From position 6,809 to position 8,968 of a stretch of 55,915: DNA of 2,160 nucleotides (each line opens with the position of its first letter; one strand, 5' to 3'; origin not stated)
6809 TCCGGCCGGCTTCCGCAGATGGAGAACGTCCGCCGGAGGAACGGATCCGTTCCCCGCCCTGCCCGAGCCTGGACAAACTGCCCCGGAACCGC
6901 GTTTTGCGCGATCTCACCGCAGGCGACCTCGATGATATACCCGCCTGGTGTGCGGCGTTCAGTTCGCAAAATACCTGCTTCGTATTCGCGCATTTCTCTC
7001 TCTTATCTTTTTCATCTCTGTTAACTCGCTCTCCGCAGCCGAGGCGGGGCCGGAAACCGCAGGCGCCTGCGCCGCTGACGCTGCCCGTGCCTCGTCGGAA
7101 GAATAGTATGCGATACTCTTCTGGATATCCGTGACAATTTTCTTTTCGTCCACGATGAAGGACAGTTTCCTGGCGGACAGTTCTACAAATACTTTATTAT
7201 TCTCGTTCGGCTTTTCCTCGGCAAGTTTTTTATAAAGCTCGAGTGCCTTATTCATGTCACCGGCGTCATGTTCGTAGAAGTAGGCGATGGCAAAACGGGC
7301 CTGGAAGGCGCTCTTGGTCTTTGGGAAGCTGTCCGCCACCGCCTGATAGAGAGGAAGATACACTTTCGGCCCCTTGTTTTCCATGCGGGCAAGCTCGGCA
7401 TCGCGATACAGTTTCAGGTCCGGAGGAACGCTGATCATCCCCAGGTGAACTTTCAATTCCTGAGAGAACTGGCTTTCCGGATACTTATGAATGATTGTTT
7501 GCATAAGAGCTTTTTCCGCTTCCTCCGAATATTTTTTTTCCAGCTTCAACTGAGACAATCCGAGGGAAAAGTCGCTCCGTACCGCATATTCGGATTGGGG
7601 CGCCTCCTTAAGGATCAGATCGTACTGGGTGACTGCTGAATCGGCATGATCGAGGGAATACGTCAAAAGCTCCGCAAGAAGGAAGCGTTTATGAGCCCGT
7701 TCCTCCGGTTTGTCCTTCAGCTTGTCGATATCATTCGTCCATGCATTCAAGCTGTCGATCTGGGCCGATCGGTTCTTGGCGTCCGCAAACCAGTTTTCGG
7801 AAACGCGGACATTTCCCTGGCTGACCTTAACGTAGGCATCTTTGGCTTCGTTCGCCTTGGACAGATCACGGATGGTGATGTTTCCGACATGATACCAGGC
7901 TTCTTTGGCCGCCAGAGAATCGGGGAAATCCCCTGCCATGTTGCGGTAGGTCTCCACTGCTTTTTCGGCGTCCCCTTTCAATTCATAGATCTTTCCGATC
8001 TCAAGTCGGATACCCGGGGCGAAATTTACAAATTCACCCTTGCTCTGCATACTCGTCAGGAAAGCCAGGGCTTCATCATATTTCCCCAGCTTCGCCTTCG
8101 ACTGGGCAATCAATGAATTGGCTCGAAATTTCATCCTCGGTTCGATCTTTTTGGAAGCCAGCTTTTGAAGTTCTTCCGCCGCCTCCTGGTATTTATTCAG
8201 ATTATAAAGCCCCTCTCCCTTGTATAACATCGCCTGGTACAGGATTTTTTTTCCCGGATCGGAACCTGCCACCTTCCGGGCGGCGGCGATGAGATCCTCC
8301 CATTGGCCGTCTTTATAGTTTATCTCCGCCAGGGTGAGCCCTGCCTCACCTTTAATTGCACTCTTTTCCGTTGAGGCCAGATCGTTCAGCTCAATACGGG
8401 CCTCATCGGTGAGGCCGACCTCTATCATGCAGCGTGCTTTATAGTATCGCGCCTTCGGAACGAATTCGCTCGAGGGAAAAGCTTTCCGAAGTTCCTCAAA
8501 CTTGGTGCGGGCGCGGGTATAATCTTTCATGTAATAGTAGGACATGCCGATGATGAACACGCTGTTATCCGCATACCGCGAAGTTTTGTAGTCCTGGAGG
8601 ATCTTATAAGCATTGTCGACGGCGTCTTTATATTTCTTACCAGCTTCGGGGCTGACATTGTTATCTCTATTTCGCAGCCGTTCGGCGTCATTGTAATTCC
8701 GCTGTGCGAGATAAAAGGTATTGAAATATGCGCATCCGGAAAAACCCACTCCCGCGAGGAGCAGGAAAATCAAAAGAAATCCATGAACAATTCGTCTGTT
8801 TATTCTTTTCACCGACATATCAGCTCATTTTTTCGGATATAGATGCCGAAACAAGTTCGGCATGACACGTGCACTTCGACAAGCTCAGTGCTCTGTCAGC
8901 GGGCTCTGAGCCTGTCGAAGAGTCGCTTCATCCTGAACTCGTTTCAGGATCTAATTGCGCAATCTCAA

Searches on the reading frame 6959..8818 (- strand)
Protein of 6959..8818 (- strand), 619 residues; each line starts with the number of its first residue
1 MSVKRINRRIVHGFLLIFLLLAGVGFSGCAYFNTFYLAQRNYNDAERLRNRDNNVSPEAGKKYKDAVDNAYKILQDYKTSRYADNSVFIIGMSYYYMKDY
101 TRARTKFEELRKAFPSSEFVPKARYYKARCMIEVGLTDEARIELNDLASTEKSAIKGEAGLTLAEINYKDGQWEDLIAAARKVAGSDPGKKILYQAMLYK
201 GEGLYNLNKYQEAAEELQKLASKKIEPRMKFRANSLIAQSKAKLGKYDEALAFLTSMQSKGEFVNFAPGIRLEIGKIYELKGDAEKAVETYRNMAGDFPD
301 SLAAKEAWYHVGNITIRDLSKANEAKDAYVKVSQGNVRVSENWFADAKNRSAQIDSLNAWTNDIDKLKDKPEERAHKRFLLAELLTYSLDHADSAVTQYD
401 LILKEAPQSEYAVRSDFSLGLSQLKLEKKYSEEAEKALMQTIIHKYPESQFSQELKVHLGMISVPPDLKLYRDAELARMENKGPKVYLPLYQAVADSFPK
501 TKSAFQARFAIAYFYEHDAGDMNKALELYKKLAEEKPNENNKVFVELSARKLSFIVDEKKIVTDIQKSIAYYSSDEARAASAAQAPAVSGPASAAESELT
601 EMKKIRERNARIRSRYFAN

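Call 80: search_protein_families(library=pfam, proteins=[window:6959-8818:-], max_evalue=0.00001)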
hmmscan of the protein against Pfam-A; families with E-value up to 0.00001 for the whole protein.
window:6959-8818:- (619 aa): 8 families
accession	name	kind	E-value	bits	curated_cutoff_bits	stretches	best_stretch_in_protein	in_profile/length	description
PF13174.12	TPR_6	-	4.5e-19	68.2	26.3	0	88-117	4-33/33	Tetratricopeptide repeat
PF14559.12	TPR_19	-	1.5e-11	44.9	25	0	97-150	4-54/68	Tetratricopeptide repeat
PF13432.12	TPR_16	-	4.5e-11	43.4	32.7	0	91-147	4-56/65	Tetratricopeptide repeat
PF12895.13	ANAPC3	-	1.9e-10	41.3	27.2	0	63-144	5-79/82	Anaphase-promoting complex, cyclosome, subunit 3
PF13428.12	TPR_14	-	2.2e-09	37.5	23.5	0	269-306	2-39/44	Tetratricopeptide repeat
PF07719.23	TPR_2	-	2.3e-09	37.1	27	0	90-116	7-33/34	Tetratricopeptide repeat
PF09976.15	TPR_21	-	3.2e-09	37.3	25.5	0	174-293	56-171/193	Tetratricopeptide repeat-like domain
PF13181.12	TPR_8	-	3e-06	27.4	25.7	0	272-292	5-25/34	Tetratricopeptide repeat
